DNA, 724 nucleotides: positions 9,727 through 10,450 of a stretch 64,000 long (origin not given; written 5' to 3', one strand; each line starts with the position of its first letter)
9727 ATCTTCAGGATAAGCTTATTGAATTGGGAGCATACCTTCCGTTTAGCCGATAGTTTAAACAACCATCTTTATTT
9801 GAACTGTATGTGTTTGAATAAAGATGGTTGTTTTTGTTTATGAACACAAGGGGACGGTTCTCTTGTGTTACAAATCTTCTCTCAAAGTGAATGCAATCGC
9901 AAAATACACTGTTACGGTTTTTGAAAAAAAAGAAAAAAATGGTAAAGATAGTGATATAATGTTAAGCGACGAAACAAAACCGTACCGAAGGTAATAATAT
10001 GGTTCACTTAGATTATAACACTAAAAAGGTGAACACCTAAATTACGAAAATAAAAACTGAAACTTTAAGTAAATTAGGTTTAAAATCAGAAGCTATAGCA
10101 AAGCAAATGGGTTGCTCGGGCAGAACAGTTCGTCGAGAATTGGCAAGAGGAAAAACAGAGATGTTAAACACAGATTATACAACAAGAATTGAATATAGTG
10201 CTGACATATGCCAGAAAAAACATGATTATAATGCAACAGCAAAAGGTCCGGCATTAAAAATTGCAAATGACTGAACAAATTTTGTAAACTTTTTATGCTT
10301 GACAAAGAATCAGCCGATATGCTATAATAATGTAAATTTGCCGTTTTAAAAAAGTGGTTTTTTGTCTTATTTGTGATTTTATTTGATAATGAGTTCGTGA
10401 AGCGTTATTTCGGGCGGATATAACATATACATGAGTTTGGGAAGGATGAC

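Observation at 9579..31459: Locus A (about 21.5 kb) is bracketed by 298-bp near-identical direct repeats made from the tail of the neighbouring FAD-oxidoreductase gene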

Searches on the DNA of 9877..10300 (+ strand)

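Call 74: search_dna_similar(query=window:9877-10300:+, collection=plasmids, mode=distant, max_evalue=0.001, max_rows=10)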
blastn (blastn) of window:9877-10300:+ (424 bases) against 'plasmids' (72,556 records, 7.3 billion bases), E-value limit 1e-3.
Records with a match: 1; places in all: 1; records where one place covers at least 80% of the query: 0.
Best place of each record, by identity: 60-80% 1.
By first word of the organism name: Clostridium 1.
By predicted mobility (MOB-suite, as given by PLSDB): non-mobilizable 1.
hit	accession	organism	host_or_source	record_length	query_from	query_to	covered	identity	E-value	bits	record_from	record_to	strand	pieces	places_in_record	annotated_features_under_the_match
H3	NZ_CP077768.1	Clostridium sp. CM028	single colony,lamb meat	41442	79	394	75%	64.0%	2e-5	57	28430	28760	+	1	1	IS30 family transposase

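Call 77: search_dna_similar(query=L034:1100-2800:+, collection=plasmids, mode=near, max_rows=10)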
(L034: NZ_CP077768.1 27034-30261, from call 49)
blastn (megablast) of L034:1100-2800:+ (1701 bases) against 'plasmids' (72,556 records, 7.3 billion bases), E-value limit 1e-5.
Records with a match: 27; places in all: 41; records where one place covers at least 80% of the query: 1.
Best place of each record, by identity: >=99% 1; 95-99% 4; 90-95% 8; 80-90% 14.
By first word of the organism name: Clostridium 27.
By predicted mobility (MOB-suite, as given by PLSDB): non-mobilizable 27.
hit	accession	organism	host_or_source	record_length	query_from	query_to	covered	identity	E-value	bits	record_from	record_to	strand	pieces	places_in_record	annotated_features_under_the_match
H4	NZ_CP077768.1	Clostridium sp. CM028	single colony,lamb meat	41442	1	1701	100%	100.0%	0e+0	3142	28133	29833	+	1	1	IS30 family transposase | ParA family protein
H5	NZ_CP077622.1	Clostridium estertheticum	single colony,bovine feces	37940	32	1701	22%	90.6%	4e-79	492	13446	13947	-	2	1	ParA family protein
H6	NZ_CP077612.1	Clostridium estertheticum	single colony,bovine feces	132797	1450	1701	15%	89.3%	4e-79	303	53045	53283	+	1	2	ParA family protein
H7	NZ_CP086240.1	Clostridium estertheticum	single colony,bovine feces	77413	1450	1701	15%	88.9%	2e-77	298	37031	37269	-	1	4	ParA family protein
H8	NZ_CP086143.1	Clostridium estertheticum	bovine,single colony,feces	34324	1450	1701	15%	88.9%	2e-77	298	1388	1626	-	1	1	ParA family protein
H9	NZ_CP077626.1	Clostridium estertheticum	single colony,bovine feces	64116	1450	1701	15%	88.9%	2e-77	298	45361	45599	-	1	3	ParA family protein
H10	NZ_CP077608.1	Clostridium tagluense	single colony,lamb meat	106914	1458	1701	14%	85.7%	5e-58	233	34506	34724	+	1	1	ParA family protein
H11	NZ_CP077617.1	Clostridium estertheticum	single colony,bovine feces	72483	3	164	10%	87.3%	1e-43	185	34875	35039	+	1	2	none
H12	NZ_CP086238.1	Clostridium estertheticum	single colony,bovine feces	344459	32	172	8%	89.4%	2e-41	178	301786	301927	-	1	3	none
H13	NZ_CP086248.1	Clostridium sp. CF011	single colony,bovine feces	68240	34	164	8%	95.5%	9e-51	209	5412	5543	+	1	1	none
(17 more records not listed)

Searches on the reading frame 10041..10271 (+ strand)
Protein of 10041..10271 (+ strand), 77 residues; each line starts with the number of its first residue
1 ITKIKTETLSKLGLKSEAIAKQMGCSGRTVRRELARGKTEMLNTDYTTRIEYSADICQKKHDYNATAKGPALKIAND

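Call 46: search_protein_families(library=pfam, proteins=[window:10041-10271:+], max_evalue=0.01)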
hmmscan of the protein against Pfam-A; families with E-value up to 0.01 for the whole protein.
seq(77 aa): 4 families
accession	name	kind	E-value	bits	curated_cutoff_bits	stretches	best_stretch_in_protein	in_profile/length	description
PF08281.18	Sigma70_r4_2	-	3e-05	24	25.7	1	13-40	26-53/54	Sigma-70, region 4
PF20432.4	Xre-like-HTH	-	0.0003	21.5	25.8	1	9-52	19-60/63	Antitoxin Xre-like helix-turn-helix domain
PF13384.12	HTH_23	-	0.00085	19.5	24.6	1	11-36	15-40/50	Homeodomain-like domain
PF08279.18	HTH_11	-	0.0038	17.5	25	1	14-35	16-37/55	HTH domain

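Call 47: search_protein_families(library=ncbifam, proteins=[window:10041-10271:+], max_evalue=1)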
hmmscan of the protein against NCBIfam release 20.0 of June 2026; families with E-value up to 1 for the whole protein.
seq(77 aa): 9 families
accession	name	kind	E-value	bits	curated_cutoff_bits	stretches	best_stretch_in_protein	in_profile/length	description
NF049968.1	QhpR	equivalog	0.00073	18.8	250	1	8-56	197-245/284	AraC-like transcriptional regulator QhpR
TIGR02999.1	Sig-70_X6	subfamily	0.0065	16.4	126.15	1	13-41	150-178/183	ECF-type sigma factor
TIGR02937.1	sigma70-ECF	superfamily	0.0074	15.9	42.9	1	13-41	133-161/165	sigma-70 family RNA polymerase sigma factor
NF033546.1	transpos_IS21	equivalog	0.014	14.9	160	1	10-40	5-33/294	IS21 family transposase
TIGR02607.1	antidote_HigA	equivalog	0.05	13.5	47.7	1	4-32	11-39/81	HigA family addiction module antitoxin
NF049845.1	Xre_ParS_antitoxin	subfamily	0.066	13.3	90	1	7-59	9-59/112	type II RES/Xre toxin-antitoxin system antitoxin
TIGR03879.1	near_KaiC_dom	domain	0.091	13.2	65.1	1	11-42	33-63/91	probable regulatory domain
NF033545.0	transpos_IS630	equivalog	0.11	12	100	1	9-41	8-40/299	IS630 family transposase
NF007366.0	PRK09863.1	equivalog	0.11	10.9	426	1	9-51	13-54/586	putative frv operon regulatory protein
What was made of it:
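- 9925..10274 (+): Decayed IS30-family remnant: leader plus about the first 96 codons, with frameshifts, truncated at about 10274. The left limit is uncertain (9914-9955). Pfam and NCBIfam hits are sub-threshold (calls 46, 47).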

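Call 48: search_dna_similar(query=window:10041-10271:+, collection=plasmids, mode=protein, max_evalue=0.001, max_rows=12)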
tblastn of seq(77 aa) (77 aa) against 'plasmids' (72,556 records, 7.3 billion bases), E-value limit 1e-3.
Records with a match: 2; places in all: 2; records where one place covers at least 80% of the query: 2.
Best place of each record, by identity: <60% 2.
By first word of the organism name: Clostridium 1; Subdoligranulum 1.
By predicted mobility (MOB-suite, as given by PLSDB): non-mobilizable 2.
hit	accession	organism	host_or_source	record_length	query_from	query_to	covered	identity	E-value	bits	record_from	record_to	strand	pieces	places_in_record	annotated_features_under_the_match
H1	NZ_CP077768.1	Clostridium sp. CM028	single colony,lamb meat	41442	3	77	97%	59.2%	3e-20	89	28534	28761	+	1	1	IS30 family transposase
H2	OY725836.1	Subdoligranulum variabile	-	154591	3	77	97%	37.3%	1e-6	51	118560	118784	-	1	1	none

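Call 49: get_annotated_region(hit=H1, flank=1500)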
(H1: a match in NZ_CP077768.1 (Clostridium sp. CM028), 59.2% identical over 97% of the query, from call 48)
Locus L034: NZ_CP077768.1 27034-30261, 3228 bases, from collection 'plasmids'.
description: Clostridium sp. CM028 plasmid pCM028-B, complete sequence
organism: Clostridium sp. CM028 (NCBI taxid 2851575)
taxonomy: Bacteria; Bacillota; Clostridia; Eubacteriales; Clostridiaceae; Clostridium; Clostridium sp. CM028
host: -; source: single colony,lamb meat; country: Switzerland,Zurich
typing (MOB-suite, as given by PLSDB): non-mobilizable
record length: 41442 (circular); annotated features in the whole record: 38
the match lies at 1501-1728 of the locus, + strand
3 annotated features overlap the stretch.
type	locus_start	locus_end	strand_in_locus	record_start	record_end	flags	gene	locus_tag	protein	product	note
CDS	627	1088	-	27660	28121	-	-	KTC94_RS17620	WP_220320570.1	GNAT family N-acetyltransferase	-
CDS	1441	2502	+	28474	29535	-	-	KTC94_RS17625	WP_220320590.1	IS30 family transposase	-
CDS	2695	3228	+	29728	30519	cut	-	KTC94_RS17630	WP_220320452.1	ParA family protein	-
